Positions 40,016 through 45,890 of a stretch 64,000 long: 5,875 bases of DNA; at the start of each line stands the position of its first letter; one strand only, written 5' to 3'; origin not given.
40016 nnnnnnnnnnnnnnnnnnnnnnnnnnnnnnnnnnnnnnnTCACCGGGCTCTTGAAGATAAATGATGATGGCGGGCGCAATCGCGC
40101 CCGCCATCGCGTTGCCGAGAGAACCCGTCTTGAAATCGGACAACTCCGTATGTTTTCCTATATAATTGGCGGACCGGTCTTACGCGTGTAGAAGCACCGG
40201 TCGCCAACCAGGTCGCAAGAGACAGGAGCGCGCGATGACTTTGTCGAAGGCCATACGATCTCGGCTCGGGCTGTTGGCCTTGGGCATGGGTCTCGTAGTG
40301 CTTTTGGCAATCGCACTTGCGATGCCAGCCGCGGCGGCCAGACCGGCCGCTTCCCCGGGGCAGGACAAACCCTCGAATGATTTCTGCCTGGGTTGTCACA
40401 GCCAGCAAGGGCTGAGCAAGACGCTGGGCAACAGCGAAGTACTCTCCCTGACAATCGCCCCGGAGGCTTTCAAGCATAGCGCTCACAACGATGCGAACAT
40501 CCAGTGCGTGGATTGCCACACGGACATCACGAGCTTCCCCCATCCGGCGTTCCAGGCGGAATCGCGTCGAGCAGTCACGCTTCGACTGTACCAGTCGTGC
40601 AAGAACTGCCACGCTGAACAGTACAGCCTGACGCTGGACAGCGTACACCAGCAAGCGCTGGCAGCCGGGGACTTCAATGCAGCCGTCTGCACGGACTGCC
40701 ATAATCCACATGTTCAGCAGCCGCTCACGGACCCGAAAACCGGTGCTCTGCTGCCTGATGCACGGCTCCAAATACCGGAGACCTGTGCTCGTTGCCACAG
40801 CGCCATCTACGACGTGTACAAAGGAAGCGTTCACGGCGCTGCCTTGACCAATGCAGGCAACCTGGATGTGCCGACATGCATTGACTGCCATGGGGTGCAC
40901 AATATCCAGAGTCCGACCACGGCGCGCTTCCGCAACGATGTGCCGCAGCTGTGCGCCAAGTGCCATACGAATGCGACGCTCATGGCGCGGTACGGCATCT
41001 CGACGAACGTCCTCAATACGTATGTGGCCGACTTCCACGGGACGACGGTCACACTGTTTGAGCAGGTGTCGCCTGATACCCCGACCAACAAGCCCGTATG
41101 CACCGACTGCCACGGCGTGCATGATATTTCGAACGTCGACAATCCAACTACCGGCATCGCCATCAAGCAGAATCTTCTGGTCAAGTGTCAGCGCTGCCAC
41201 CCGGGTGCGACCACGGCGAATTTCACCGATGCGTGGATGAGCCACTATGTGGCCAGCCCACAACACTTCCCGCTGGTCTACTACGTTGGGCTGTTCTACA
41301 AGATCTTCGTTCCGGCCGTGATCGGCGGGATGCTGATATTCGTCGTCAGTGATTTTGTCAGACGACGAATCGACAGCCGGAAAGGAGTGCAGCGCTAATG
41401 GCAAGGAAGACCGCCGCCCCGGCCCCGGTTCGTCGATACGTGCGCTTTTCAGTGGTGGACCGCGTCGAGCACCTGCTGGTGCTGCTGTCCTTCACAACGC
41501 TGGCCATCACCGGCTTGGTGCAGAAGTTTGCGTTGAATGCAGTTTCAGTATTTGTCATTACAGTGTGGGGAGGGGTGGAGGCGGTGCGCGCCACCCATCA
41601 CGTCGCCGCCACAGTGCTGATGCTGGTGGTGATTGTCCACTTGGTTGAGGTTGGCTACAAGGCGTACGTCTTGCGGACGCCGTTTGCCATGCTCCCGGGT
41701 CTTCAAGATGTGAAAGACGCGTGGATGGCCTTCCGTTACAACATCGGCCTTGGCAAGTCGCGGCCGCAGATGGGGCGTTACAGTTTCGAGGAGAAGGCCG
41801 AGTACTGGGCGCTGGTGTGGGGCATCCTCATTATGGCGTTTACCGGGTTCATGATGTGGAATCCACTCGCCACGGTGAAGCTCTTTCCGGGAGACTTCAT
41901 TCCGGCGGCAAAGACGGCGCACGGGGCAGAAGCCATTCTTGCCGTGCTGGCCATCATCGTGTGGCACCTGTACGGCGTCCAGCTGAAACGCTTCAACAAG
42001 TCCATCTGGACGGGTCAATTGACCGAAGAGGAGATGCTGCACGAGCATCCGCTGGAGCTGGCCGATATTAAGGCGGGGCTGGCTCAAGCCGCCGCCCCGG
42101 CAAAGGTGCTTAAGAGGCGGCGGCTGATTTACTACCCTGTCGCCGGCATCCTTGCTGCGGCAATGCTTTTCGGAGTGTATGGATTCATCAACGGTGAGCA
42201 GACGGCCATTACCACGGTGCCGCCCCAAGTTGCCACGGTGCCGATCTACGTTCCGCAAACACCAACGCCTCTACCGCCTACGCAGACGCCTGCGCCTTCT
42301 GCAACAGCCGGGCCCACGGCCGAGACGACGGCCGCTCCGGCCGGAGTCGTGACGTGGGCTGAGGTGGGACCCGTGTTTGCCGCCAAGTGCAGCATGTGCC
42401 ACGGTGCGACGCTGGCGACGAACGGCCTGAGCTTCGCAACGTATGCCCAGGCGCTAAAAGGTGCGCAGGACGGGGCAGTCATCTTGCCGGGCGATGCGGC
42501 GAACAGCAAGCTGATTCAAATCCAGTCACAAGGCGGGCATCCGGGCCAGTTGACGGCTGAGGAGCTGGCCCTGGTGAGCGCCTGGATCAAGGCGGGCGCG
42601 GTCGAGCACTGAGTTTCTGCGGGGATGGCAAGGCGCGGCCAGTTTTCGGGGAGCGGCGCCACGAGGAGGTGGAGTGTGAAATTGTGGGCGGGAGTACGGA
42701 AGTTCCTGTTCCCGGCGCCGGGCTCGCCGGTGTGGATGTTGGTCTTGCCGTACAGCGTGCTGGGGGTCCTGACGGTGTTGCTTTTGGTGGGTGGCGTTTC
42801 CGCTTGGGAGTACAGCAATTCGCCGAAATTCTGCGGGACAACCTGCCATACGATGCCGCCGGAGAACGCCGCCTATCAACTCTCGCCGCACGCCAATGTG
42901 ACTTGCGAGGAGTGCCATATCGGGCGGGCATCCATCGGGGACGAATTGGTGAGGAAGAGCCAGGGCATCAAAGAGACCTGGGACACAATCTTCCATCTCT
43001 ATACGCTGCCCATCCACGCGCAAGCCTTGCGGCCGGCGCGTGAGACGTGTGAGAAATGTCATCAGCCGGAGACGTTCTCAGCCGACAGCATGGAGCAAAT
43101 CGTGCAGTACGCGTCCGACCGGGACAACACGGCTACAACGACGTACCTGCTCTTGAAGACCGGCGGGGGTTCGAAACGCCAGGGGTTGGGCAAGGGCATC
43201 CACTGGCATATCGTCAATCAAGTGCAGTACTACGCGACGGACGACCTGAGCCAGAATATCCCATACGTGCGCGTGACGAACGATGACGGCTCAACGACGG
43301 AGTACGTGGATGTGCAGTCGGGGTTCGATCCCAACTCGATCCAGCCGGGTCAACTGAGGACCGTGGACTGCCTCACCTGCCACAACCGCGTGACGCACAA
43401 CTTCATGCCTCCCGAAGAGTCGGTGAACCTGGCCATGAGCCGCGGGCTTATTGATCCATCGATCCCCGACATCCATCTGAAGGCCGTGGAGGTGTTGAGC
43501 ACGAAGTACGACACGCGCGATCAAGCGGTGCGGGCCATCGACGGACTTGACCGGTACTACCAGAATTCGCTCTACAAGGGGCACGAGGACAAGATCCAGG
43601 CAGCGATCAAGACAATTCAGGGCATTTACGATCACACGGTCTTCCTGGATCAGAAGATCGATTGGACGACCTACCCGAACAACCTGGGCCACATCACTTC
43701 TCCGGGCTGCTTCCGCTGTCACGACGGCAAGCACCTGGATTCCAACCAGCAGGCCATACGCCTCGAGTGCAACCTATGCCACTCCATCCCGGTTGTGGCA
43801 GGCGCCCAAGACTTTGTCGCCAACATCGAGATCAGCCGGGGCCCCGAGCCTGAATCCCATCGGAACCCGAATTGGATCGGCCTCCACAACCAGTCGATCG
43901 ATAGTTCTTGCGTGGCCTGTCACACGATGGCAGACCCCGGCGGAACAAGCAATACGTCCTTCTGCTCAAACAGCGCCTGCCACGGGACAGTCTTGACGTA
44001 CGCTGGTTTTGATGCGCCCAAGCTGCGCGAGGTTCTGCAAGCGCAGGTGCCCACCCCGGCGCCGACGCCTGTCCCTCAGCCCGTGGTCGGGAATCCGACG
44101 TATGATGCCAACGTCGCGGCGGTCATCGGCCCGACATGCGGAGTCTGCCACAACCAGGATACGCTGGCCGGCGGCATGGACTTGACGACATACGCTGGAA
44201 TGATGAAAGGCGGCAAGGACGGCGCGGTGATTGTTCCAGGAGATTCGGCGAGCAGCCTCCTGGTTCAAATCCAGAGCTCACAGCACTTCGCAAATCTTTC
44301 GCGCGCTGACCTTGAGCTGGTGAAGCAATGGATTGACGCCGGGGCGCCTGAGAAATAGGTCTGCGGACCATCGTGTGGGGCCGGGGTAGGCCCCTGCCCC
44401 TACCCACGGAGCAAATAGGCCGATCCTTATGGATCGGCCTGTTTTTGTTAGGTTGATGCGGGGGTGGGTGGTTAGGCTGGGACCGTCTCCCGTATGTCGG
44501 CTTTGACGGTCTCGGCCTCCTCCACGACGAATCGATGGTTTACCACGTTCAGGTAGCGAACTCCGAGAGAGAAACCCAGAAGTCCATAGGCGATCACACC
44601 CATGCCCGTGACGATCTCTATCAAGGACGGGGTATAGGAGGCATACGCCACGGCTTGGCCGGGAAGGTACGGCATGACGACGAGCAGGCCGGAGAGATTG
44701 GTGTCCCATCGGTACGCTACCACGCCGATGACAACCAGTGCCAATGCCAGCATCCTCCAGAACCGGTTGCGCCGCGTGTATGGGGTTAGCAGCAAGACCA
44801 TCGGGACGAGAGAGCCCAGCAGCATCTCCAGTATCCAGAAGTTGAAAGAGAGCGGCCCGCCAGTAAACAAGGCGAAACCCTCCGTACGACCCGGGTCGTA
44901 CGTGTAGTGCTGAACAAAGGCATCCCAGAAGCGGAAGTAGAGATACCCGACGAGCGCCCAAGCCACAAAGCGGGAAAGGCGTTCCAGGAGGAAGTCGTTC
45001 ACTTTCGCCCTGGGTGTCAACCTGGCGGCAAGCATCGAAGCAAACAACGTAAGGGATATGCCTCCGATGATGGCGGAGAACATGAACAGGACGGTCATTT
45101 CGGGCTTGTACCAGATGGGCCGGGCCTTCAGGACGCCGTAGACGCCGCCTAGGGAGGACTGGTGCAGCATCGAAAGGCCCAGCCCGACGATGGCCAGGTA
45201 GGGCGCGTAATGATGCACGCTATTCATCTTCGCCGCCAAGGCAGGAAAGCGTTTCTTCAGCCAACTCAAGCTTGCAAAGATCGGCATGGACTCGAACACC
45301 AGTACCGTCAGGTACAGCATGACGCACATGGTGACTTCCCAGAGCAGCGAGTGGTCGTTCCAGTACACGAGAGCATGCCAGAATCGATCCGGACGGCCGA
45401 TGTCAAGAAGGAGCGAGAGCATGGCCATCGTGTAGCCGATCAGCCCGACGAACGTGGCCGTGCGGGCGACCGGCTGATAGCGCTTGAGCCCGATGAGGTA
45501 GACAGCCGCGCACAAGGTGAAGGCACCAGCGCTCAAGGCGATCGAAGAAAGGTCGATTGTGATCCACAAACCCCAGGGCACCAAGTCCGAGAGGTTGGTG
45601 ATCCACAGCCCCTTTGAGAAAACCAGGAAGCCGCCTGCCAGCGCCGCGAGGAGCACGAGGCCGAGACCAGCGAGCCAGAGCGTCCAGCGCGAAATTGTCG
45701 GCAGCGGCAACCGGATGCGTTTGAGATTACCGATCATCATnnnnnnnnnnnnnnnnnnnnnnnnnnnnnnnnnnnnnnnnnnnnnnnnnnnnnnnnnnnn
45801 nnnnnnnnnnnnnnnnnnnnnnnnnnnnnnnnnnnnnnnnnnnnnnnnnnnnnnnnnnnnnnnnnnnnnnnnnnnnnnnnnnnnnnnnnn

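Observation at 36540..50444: Compact multihaem-cytochrome island with three different quinol-dehydrogenase-type modules, adjacent to the ccm genes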

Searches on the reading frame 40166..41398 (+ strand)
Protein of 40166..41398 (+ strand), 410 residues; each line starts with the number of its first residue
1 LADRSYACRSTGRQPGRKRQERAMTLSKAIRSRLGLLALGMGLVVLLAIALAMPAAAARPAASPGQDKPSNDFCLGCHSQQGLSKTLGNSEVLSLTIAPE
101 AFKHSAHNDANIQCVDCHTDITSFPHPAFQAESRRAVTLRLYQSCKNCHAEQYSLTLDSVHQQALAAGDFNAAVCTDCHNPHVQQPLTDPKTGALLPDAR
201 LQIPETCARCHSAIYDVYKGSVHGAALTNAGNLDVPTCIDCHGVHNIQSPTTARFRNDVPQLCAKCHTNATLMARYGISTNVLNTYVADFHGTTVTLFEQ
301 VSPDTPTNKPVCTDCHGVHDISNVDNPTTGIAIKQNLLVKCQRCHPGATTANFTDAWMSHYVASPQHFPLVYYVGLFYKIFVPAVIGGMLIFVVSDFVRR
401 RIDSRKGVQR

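Call 4: search_protein_families(library=pfam, proteins=[window:40166-41398:+], max_evalue=0.01)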
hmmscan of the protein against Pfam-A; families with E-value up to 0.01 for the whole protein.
window:40166-41398:+ (410 aa): 9 families
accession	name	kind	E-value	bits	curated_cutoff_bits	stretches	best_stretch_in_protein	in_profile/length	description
PF14522.11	Cytochrome_C7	-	1.2e-14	54.3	24.8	2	205-268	14-67/67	Cytochrome c7 and related cytochrome c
PF22113.1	Mtrc-MtrF_II-IV_dom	-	2.1e-13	50.6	30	2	235-349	6-131/176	Outer membrane cytochrome MtrC/MtrF-like, domains II/IV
PF09699.15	Paired_CXXCH_1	-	6.2e-13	48.6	20.6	1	237-270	8-39/41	Doubled CXXCH motif (Paired_CXXCH_1)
PF14537.11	Cytochrom_c3_2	-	2e-11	44.7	25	2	106-185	1-70/79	Cytochrome c3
PF02085.21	Cytochrom_CIII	-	5.7e-08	33.5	22.9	1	96-211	17-101/101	Class III cytochrome C family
PF03264.19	Cytochrom_NNT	-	1.1e-07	32.3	24.1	0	144-184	38-77/174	NapC/NirT cytochrome c family, N-terminal region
PF02335.20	Cytochrom_C552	-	0.0046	16.4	24.1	1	100-162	233-295/438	Cytochrome c552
PF13435.11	Cytochrome_C554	-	0.0067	17.8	20.8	0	206-268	1-56/84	Cytochrome c554 and c-prime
PF22678.1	Cytochrom_c_NrfB-like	-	0.0078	17.1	27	0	74-119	1-41/89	Cytochrome c-type protein NrfB-like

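Call 5: search_protein_families(library=ncbifam, proteins=[window:40166-41398:+], max_evalue=0.01)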
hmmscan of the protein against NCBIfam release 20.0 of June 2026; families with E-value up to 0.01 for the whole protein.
window:40166-41398:+ (410 aa): 12 families
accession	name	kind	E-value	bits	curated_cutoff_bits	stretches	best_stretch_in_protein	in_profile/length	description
TIGR03508.1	decahem_SO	subfamily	5.3e-14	52.3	192.2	3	144-271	4-128/258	DmsE family decaheme c-type cytochrome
NF041028.1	decahem_GSU2203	exception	1.8e-09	37.2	325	2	143-345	37-207/317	GSU2203 family decaheme c-type cytochrome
TIGR01905.1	paired_CXXCH_1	subfamily_domain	8.1e-07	28.9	25.2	1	237-270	8-39/41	doubled CXXCH domain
NF008659.0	PRK11659.1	equivalog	9.7e-07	28.7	184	1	44-122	19-86/188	cytochrome c nitrite reductase pentaheme subunit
TIGR03153.1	cytochr_NrfH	equivalog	5.3e-06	26.5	134.2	0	202-316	26-133/138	cytochrome c nitrite reductase small subunit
TIGR03146.1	cyt_nit_nrfB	equivalog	3.3e-05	24.2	166.6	0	205-345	12-141/145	cytochrome c nitrite reductase pentaheme subunit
NF045713.1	CxxCH_16_HmcA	equivalog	6.1e-05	21.8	400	0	91-215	287-390/541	sulfate respiration complex hexadecaheme cytochrome HmcA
NF008339.0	PRK11125.1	equivalog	0.002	16.9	595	0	100-164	275-340/487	ammonia-forming cytochrome c nitrite reductase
NF040886.1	cyt_C_like_Sec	equivalog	0.0038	15.9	250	1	206-274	47-118/423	multiheme c-type cytochrome (seleno)protein ExtKL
TIGR04257.1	nanowire_3heme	domain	0.0051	16.9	40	1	100-156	13-65/75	c(7)-type cytochrome triheme domain-containing protein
NF041198.1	UshA_like_PCGU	equivalog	0.0062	15.2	275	0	173-269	409-510/519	UshA-like (seleno)protein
TIGR03152.1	cyto_c552_HCOOH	exception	0.009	14.8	692.5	0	171-220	243-292/441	ammonia-forming nitrite reductase cytochrome c552 subunit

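Call 14: search_solved_structures(query=window:40166-41398:+, max_evalue=1)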
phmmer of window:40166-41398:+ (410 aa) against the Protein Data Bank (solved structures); distinct sequences matched with E-value up to 1: 20.
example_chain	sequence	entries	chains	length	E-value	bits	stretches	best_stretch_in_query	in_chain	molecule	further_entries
6i5b_A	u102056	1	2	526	0.00012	24.1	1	204-268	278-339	Uncharacterized protein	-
28pb_A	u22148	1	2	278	0.00022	23.2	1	72-242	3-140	Cytochrome c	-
1qdb_A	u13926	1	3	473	0.0095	17.9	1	100-165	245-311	CYTOCHROME C NITRITE REDUCTASE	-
2zo5_A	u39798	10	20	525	0.024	16.5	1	100-152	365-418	Eight-heme nitrite reductase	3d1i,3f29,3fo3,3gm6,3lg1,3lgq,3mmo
2ot4_A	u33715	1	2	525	0.024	16.5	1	100-152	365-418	Eight-heme nitrite reductase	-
3owm_A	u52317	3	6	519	0.024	16.5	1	100-152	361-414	Eight-heme nitrite reductase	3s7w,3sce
3rkh_A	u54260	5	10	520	0.027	16.4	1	100-152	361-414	Eight-heme nitrite reductase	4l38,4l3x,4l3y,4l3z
3uu9_A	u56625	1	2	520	0.027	16.4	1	100-152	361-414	Eight-heme nitrite reductase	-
4q4u_A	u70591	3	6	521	0.027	16.4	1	100-152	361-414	Eight-heme nitrite reductase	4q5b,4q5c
4q0t_A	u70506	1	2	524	0.028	16.3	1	100-152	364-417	Eight-heme nitrite reductase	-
3ubr_A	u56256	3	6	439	0.055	15.4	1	171-216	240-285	Cytochrome c-552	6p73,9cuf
3bng_A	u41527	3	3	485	0.14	14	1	100-163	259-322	Cytochrome c-552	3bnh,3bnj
9wt9_A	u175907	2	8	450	0.14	14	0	199-285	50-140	Cytochrome c,Multiheme cytochrome c selenoprotein mutant (MccSep U325A) | Cytochrome c,Multiheme cytochrome c selenoprotein (MccSep)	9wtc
9wt8_A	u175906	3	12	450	0.14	14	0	199-285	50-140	Cytochrome c,Multiheme cytochrome c selenoprotein (MccSep)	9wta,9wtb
1fs7_A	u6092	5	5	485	0.15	13.9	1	100-163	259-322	CYTOCHROME C NITRITE REDUCTASE | Cytochrome c-552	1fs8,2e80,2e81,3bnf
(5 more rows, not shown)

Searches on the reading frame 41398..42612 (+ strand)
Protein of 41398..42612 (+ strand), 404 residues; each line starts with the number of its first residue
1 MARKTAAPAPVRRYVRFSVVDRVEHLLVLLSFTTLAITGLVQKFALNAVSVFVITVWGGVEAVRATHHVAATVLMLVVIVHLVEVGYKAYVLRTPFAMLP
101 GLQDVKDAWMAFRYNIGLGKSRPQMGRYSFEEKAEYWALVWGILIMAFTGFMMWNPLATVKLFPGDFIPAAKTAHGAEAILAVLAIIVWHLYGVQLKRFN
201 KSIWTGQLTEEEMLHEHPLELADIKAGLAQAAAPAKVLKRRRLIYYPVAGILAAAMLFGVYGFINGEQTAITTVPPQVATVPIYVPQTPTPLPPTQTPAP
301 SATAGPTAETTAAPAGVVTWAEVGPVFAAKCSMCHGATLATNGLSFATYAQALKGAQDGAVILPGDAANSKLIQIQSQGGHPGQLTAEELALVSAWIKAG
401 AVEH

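Call 4: search_protein_families(library=pfam, proteins=[window:41398-42612:+], max_evalue=0.01)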
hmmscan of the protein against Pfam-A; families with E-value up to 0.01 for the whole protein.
window:41398-42612:+ (404 aa): 4 families
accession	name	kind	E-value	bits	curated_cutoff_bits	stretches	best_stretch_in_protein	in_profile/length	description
PF01292.26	Ni_hydr_CYTB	-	3.6e-13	50.1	30.1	1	16-199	1-167/179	Prokaryotic cytochrome b561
PF07635.16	PSCyt1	-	1.2e-06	29.5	22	1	331-374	1-44/59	Planctomycete cytochrome C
PF00034.26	Cytochrom_C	-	0.00081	21.1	21.3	1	326-398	7-87/90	Cytochrome c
PF14358.11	DUF4405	-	0.0058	17.6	26.7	1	26-82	4-62/66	Domain of unknown function (DUF4405)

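Call 5: search_protein_families(library=ncbifam, proteins=[window:41398-42612:+], max_evalue=0.01)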
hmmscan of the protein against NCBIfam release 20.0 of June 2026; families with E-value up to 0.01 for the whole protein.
window:41398-42612:+ (404 aa): 5 families
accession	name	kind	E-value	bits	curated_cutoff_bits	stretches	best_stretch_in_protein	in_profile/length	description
TIGR01583.1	formate-DH-gamm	equivalog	1.6e-12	47.9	115.85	1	15-218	3-195/204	formate dehydrogenase subunit gamma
NF007924.0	PRK10639.1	equivalog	3.3e-08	33.5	341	1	14-211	7-189/211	formate dehydrogenase cytochrome b556 subunit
NF007558.0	PRK10179.1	equivalog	1.5e-07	31.3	339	1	14-226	7-206/217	formate dehydrogenase-N subunit gamma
TIGR02125.1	CytB-hydogenase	equivalog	8.6e-05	22.1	121.5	1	16-155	2-140/212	Ni/Fe-hydrogenase, b-type cytochrome subunit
NF047812.1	LIC11213_lipo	equivalog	0.0012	19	100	1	312-401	36-116/118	LIC11213 family lipoprotein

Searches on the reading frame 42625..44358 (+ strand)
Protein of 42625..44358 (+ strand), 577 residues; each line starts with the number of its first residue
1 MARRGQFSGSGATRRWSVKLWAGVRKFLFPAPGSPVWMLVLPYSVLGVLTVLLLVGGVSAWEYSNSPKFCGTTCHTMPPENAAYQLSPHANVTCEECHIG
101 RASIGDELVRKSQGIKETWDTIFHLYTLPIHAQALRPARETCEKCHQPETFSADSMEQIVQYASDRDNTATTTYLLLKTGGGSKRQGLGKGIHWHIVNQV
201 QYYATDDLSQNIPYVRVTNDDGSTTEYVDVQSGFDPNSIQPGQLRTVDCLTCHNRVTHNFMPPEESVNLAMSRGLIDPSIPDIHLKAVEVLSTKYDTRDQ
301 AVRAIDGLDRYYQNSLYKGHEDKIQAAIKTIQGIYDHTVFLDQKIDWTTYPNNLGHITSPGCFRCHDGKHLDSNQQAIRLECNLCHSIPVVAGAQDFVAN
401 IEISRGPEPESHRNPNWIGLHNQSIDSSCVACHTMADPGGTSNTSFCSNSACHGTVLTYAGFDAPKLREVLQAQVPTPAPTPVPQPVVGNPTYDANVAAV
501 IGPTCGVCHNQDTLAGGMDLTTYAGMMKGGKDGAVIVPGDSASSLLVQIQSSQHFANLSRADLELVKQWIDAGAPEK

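Call 4: search_protein_families(library=pfam, proteins=[window:42625-44358:+], max_evalue=0.01)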
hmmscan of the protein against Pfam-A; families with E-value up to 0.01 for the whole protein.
window:42625-44358:+ (577 aa): 5 families
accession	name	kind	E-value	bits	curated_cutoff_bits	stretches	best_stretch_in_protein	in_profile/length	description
PF03264.19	Cytochrom_NNT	-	7.1e-12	45.8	24.1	1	42-128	11-101/174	NapC/NirT cytochrome c family, N-terminal region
PF14522.11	Cytochrome_C7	-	7.5e-09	35.7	24.8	0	354-387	43-67/67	Cytochrome c7 and related cytochrome c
PF07635.16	PSCyt1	-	1.3e-08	35.8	22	1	505-548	1-44/59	Planctomycete cytochrome C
PF14537.11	Cytochrom_c3_2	-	0.00056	20.8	25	0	361-453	8-78/79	Cytochrome c3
PF09699.15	Paired_CXXCH_1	-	0.0059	16.7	20.6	0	137-149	3-16/41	Doubled CXXCH motif (Paired_CXXCH_1)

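Call 5: search_protein_families(library=ncbifam, proteins=[window:42625-44358:+], max_evalue=0.01)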
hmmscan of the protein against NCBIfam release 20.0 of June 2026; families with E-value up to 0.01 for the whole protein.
window:42625-44358:+ (577 aa): 6 families
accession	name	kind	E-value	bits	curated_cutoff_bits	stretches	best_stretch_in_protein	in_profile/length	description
TIGR03153.1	cytochr_NrfH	equivalog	4.6e-16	59.1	134.2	1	48-149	9-112/138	cytochrome c nitrite reductase small subunit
TIGR02161.1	napC_nirT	subfamily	3.4e-06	27.1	310.6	1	46-123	17-106/185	periplasmic nitrate (or nitrite) reductase c-type cytochrome, NapC/NirT family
NF047812.1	LIC11213_lipo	equivalog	5.1e-06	26.6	100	1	492-574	39-116/118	LIC11213 family lipoprotein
NF007906.0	PRK10617.1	equivalog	0.001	19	349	0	46-134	32-126/200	cytochrome c-type protein NapC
NF051471.1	cytcCgr1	equivalog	0.0017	18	340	1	45-86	11-53/204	cytochrome c-type protein Cgr1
TIGR02162.1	torC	equivalog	0.005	16.2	478.2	0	47-127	24-109/387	pentaheme c-type cytochrome TorC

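Call 13: search_solved_structures(query=window:42625-44358:+, max_evalue=1)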
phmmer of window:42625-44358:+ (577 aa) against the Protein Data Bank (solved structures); distinct sequences matched with E-value up to 1: 4.
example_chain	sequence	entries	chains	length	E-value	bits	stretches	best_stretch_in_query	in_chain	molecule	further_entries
2j7a_C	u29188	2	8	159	1.5e-08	37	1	38-165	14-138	CYTOCHROME C QUINOL DEHYDROGENASE NRFH | NAPC/NIRT CYTOCHROME C FAMILY PROTEIN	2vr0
4rzp_A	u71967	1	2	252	0.025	16.5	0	547-577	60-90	Engineered Protein OR366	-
1kv9_A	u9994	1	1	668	0.031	16.2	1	472-518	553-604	TYPE II QUINOHEMOPROTEIN ALCOHOL DEHYDROGENASE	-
6zlm_A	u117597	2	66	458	0.88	11.4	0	463-531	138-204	Dihydrolipoyllysine-residue acetyltransferase component of pyruvate dehydrogenase complex,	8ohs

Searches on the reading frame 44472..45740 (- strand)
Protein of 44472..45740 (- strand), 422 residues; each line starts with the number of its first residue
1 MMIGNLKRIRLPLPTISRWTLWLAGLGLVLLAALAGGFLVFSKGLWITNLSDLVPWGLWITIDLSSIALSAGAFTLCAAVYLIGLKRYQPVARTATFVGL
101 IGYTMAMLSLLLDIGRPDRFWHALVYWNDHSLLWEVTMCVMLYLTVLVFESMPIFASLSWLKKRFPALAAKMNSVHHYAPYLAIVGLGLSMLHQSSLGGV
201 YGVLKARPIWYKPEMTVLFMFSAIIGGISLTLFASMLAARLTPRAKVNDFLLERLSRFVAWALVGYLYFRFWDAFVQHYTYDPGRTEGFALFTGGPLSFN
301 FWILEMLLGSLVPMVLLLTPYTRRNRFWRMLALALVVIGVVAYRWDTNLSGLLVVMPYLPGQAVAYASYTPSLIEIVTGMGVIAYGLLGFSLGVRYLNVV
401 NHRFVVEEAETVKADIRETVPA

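Call 4: search_protein_families(library=pfam, proteins=[window:44472-45740:-], max_evalue=0.01)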
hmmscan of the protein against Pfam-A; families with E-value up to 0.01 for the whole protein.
window:44472-45740:- (422 aa): 1 family
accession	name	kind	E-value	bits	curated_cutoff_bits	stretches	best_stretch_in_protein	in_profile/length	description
PF03916.19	NrfD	-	1.7e-33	117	25.8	1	48-345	3-302/313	Polysulphide reductase, NrfD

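Call 5: search_protein_families(library=ncbifam, proteins=[window:44472-45740:-], max_evalue=0.01)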
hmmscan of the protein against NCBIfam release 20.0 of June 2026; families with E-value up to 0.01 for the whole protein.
window:44472-45740:- (422 aa): 5 families
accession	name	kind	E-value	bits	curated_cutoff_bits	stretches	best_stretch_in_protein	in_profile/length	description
NF041784.1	mnquin_red_QrcD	equivalog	1.3e-63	215.7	570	1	16-400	15-401/408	menaquinone reductase integral membrane subunit QrcD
NF045714.1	sulf_resp_HmcC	equivalog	4.6e-46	157.8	550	1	28-400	10-368/376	sulfate respiration complex protein HmcC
NF008133.1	PRK10881.1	equivalog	2.6e-42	145.7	450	1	30-400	25-374/377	Ni/Fe-hydrogenase cytochrome b subunit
NF045798.1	DsrP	equivalog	1.3e-16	61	350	1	17-394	10-337/346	sulfate reduction electron transfer complex DsrMKJOP subunit DsrP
TIGR03148.1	cyt_nit_nrfD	equivalog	1.2e-11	44.5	347.6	1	54-345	9-305/316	cytochrome c nitrite reductase subunit NrfD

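Call 55: search_solved_structures(query=window:44472-45740:-, max_evalue=0.01)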
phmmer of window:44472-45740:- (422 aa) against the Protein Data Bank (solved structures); distinct sequences matched with E-value up to 0.01: 0.
